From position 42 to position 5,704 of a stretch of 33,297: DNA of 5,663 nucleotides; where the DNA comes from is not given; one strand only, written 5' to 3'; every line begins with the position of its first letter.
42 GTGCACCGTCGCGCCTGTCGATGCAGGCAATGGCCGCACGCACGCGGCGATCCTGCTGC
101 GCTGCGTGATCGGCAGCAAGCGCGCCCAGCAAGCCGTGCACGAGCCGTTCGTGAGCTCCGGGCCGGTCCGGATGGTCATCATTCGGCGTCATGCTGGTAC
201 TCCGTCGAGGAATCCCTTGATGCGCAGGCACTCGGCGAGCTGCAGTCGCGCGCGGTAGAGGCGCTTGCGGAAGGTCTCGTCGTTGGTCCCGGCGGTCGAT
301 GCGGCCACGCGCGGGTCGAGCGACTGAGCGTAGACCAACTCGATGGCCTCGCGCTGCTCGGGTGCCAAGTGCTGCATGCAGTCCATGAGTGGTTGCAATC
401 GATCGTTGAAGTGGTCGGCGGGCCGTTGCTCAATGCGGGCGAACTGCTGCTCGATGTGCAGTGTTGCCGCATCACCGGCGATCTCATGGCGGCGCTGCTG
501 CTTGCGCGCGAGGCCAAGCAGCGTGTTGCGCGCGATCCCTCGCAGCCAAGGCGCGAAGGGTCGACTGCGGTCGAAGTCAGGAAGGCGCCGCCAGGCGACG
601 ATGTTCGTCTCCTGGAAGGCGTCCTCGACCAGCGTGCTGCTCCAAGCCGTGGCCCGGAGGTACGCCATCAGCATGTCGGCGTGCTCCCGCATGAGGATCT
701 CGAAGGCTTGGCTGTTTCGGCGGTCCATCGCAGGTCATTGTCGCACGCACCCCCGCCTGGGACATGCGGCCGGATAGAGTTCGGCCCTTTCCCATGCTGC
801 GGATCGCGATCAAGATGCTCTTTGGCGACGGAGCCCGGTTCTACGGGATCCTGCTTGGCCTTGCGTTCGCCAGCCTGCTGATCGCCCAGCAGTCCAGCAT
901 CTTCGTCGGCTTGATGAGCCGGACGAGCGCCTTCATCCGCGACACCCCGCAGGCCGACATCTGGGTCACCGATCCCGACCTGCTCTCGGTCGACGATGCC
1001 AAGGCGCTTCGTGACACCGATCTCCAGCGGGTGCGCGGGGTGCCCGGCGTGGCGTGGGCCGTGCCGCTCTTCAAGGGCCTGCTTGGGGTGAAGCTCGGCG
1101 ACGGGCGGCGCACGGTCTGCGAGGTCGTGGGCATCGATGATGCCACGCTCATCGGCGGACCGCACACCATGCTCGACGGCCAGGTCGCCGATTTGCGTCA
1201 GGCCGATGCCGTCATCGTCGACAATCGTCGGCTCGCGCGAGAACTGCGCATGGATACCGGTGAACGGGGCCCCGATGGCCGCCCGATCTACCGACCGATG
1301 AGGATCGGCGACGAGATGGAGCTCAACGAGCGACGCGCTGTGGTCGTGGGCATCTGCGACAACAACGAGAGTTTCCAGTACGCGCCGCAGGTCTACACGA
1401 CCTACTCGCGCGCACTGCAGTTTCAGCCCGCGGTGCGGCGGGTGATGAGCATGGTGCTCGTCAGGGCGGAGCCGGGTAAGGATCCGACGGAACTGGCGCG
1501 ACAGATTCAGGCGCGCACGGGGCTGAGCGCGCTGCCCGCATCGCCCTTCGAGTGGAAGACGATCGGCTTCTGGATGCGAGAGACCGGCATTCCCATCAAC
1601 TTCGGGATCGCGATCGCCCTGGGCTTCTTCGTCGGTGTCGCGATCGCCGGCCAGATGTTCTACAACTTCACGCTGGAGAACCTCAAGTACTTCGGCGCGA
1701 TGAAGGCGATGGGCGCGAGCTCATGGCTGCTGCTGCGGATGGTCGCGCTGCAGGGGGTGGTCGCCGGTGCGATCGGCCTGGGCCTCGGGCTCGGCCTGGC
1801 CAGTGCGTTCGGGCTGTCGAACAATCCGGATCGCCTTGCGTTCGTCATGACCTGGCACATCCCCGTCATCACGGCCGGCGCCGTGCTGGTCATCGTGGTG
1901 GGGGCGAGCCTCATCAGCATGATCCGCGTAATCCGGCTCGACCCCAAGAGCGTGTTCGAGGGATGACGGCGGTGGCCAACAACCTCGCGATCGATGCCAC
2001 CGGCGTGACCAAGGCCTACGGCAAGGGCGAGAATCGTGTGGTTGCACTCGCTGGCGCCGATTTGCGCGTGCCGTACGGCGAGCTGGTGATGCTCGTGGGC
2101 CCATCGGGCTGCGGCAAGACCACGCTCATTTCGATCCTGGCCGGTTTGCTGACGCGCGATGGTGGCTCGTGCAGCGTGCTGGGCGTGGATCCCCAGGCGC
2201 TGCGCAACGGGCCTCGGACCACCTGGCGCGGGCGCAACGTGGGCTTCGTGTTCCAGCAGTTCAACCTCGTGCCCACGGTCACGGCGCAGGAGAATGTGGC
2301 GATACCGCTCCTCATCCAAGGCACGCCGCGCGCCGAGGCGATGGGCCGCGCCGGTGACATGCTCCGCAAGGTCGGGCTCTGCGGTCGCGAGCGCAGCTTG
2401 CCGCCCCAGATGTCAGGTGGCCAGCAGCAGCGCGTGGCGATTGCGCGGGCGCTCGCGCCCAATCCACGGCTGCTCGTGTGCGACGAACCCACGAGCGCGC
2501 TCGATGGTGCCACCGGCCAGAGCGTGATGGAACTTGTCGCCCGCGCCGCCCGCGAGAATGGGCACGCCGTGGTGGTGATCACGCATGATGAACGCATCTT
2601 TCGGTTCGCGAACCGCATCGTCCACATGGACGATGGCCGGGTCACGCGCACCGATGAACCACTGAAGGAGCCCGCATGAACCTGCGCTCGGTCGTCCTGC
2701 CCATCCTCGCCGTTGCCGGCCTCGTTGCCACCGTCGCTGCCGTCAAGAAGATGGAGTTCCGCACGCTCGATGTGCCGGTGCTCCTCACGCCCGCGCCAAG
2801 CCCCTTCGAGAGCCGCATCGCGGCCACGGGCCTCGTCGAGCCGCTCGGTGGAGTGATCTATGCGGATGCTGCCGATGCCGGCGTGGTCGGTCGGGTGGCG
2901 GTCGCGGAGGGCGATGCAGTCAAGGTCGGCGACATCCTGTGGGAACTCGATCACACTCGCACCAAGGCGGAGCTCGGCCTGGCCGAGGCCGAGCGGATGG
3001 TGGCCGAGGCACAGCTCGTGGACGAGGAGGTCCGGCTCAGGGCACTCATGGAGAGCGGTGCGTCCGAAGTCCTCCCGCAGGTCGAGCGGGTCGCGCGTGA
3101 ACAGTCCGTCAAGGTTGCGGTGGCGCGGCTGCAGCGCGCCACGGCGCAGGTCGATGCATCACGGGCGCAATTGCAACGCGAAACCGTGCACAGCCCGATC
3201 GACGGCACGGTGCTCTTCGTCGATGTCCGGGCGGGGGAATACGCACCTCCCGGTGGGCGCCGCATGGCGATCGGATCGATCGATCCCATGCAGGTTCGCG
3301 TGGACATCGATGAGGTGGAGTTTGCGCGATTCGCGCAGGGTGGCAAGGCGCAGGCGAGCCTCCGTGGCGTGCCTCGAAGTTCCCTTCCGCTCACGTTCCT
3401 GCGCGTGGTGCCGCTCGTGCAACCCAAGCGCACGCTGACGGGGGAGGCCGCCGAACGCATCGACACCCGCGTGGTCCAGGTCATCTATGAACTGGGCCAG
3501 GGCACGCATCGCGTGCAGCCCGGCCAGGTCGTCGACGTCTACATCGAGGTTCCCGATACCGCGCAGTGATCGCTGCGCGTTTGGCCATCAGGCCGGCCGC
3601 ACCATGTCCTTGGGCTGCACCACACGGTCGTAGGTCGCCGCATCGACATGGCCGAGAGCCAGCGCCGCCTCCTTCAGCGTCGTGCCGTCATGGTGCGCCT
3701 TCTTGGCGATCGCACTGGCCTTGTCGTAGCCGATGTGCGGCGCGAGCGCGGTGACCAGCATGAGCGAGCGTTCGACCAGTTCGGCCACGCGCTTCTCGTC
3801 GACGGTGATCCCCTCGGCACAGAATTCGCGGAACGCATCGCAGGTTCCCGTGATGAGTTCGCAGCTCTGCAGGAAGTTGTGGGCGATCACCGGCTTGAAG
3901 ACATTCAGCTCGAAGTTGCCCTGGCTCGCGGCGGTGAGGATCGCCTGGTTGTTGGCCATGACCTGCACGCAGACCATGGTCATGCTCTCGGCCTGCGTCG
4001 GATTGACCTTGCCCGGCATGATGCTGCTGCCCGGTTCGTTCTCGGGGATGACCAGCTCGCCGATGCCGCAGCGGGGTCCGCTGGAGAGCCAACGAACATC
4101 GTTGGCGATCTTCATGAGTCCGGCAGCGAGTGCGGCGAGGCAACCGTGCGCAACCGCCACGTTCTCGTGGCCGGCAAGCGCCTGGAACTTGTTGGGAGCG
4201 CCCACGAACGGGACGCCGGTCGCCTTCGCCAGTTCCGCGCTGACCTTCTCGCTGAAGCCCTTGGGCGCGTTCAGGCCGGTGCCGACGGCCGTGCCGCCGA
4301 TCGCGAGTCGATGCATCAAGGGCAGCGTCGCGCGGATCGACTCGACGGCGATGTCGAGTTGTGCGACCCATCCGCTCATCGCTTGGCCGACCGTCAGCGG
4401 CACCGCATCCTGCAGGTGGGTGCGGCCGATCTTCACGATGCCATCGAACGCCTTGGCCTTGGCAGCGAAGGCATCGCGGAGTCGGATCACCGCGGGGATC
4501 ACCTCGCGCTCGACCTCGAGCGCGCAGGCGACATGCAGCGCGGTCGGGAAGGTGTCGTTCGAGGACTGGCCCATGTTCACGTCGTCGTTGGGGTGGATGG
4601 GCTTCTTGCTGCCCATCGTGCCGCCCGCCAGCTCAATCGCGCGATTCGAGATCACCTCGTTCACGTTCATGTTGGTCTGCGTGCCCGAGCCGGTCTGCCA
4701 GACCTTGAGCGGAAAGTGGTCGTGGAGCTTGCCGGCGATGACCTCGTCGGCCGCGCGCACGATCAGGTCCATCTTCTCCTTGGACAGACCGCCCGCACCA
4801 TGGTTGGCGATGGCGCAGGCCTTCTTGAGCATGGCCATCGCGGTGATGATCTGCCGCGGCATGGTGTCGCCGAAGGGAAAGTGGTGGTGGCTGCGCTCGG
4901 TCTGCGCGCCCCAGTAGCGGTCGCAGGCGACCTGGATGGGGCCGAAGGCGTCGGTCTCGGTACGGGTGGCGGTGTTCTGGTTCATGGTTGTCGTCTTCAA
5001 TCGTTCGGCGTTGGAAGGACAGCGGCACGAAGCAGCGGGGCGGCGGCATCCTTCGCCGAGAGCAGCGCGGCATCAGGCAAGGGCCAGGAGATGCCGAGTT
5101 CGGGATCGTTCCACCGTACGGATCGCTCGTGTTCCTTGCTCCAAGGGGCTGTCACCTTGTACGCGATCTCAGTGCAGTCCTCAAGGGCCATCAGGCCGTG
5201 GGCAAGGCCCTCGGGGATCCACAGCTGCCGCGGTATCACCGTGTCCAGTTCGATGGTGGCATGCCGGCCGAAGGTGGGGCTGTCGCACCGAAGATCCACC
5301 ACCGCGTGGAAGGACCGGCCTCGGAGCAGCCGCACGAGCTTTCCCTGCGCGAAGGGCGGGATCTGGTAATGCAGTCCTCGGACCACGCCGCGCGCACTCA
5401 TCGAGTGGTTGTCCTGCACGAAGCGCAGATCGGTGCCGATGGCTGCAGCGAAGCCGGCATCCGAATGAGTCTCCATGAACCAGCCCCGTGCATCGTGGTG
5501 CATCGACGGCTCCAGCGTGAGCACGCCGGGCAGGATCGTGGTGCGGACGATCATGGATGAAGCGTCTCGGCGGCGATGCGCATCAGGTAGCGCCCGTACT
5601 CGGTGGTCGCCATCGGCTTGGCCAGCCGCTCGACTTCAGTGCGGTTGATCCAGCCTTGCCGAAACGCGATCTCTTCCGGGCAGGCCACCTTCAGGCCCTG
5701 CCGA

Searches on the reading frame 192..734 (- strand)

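Call 11: search_protein_families(library=ncbifam, proteins=[window:192-734:-], max_evalue=0.01)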
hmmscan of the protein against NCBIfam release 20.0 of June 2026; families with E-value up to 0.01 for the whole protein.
window:192-734:- (181 aa): 69 families (the best 25 are shown)
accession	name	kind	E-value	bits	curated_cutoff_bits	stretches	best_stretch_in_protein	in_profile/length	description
TIGR02989.1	Sig-70_gvs1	subfamily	4.8e-31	107.8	124.55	1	10-170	2-158/158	RNA polymerase sigma-70 factor, Rhodopirellula/Verrucomicrobium family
TIGR02937.1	sigma70-ECF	superfamily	4.5e-19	68.7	42.9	1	10-170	2-165/165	sigma-70 family RNA polymerase sigma factor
TIGR02950.1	SigM_subfam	subfamily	9.4e-17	61.3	147.95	1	12-169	3-157/159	RNA polymerase sigma factor, SigM family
NF009198.0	PRK12546.1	equivalog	1.3e-15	57.6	270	1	15-173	13-164/188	RNA polymerase sigma factor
NF008888.0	PRK11922.1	equivalog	1.3e-15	57.6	204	1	5-170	26-196/231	RNA polymerase sigma factor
NF007227.0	PRK09645.1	subfamily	1.8e-15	57.3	202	1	5-168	9-168/177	sigma-70 family RNA polymerase sigma factor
NF009166.1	PRK12513.1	equivalog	2.4e-15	56.8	206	1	7-170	20-186/193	RNA polymerase sigma factor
NF009168.0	PRK12515.1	subfamily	1.5e-13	50.7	236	1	9-175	22-184/189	RNA polymerase sigma factor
NF009199.0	PRK12547.1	subfamily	8.5e-13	48.1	219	1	28-174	21-164/184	RNA polymerase sigma factor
NF009169.0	PRK12516.1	equivalog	1.7e-12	47.1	321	1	34-177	35-171/188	RNA polymerase sigma factor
TIGR02959.1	SigZ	equivalog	5.2e-12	45.9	168.65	1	17-170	3-148/170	RNA polymerase sigma factor SigZ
NF007226.0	PRK09644.1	equivalog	6.7e-12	45.8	199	1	24-170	16-157/166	RNA polymerase sigma factor SigM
NF007225.0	PRK09643.1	equivalog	1.6e-11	44.3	190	1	8-171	26-183/204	RNA polymerase sigma factor SigM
NF007216.0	PRK09638.1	equivalog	1.8e-11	44.1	194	1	7-135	16-139/180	RNA polymerase sigma factor SigY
NF007215.0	PRK09637.1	equivalog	2.7e-11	43.8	212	1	14-170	6-154/181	RNA polymerase sigma factor SigZ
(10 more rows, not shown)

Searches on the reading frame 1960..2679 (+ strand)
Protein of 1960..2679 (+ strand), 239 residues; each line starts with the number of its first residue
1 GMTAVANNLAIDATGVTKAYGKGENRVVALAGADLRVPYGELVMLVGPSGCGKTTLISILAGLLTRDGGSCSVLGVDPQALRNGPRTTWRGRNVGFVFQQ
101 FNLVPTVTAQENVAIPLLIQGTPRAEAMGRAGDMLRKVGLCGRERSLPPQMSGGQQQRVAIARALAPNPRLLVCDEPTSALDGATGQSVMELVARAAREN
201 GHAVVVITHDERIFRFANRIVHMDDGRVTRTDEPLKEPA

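Call 75: search_protein_families(library=pfam, proteins=[window:1960-2679:+], max_evalue=0.001)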
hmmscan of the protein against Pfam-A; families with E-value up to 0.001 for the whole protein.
window:1960-2679:+ (239 aa): 9 families
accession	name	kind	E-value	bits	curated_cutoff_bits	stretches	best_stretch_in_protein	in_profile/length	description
PF00005.33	ABC_tran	-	2.7e-32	112.7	25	1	32-179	3-137/137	ABC transporter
PF13304.12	AAA_21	-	7.1e-08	33.3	27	0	42-70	1-26/304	AAA domain, putative AbiEii toxin, Type IV TA system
PF02463.25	SMC_N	-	1.4e-06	28.3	40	1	150-223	136-211/220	RecF/RecN/SMC N terminal domain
PF13191.12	AAA_16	-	7.1e-05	23.8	32.6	1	38-110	22-85/167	AAA ATPase domain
PF00448.28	SRP54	-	0.00021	21.5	22.7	0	42-77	3-38/196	SRP54-type protein, GTPase domain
PF13604.12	AAA_30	-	0.00024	21.3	27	0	42-74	20-52/191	AAA domain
PF13481.12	AAA_25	-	0.00027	21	27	0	37-65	30-58/195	AAA domain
PF00004.35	AAA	-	0.00061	20.7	21.2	0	43-65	1-23/131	ATPase family associated with various cellular activities (AAA)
PF13401.12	AAA_22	-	0.00068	20.4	27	0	42-82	7-45/130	AAA domain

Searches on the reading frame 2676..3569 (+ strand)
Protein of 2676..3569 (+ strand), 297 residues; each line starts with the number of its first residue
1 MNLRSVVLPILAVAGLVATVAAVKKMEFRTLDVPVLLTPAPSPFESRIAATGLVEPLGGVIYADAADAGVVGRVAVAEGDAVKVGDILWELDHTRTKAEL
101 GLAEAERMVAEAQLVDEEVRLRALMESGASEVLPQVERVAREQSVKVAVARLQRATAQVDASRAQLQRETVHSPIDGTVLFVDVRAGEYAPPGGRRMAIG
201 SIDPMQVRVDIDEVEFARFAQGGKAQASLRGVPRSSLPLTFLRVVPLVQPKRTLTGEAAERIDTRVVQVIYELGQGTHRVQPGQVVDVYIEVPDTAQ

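Call 75: search_protein_families(library=pfam, proteins=[window:2676-3569:+], max_evalue=0.001)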
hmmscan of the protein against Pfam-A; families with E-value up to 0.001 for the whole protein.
window:2676-3569:+ (297 aa): 3 families
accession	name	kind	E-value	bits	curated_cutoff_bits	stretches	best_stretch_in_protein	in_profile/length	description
PF16576.10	HlyD_D23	-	1.1e-11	44.9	30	1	68-251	27-191/214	Barrel-sandwich domain of CusB or HlyD membrane-fusion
PF13437.12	HlyD_3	-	1.2e-08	36.1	22.2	1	170-250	1-82/106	HlyD family secretion protein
PF13533.13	Biotin_lipoyl_2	-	2.8e-05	24.3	29.8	1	68-92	8-32/32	Biotin-lipoyl like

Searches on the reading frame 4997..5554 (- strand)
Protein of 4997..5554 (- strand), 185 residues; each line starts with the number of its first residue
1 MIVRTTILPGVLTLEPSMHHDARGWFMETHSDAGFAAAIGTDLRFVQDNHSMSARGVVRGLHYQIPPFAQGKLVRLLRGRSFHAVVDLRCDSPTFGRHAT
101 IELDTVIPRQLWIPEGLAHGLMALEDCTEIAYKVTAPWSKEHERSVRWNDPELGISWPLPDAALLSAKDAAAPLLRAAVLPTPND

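Call 52: search_protein_families(library=pfam, proteins=[window:4997-5554:-], max_evalue=10)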
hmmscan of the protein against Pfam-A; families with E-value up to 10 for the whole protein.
window:4997-5554:- (185 aa): 1 family
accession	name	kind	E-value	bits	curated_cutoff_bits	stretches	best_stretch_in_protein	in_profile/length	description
PF00908.23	dTDP_sugar_isom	-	9.3e-62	208.1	27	1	6-176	2-167/168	dTDP-4-dehydrorhamnose 3,5-epimerase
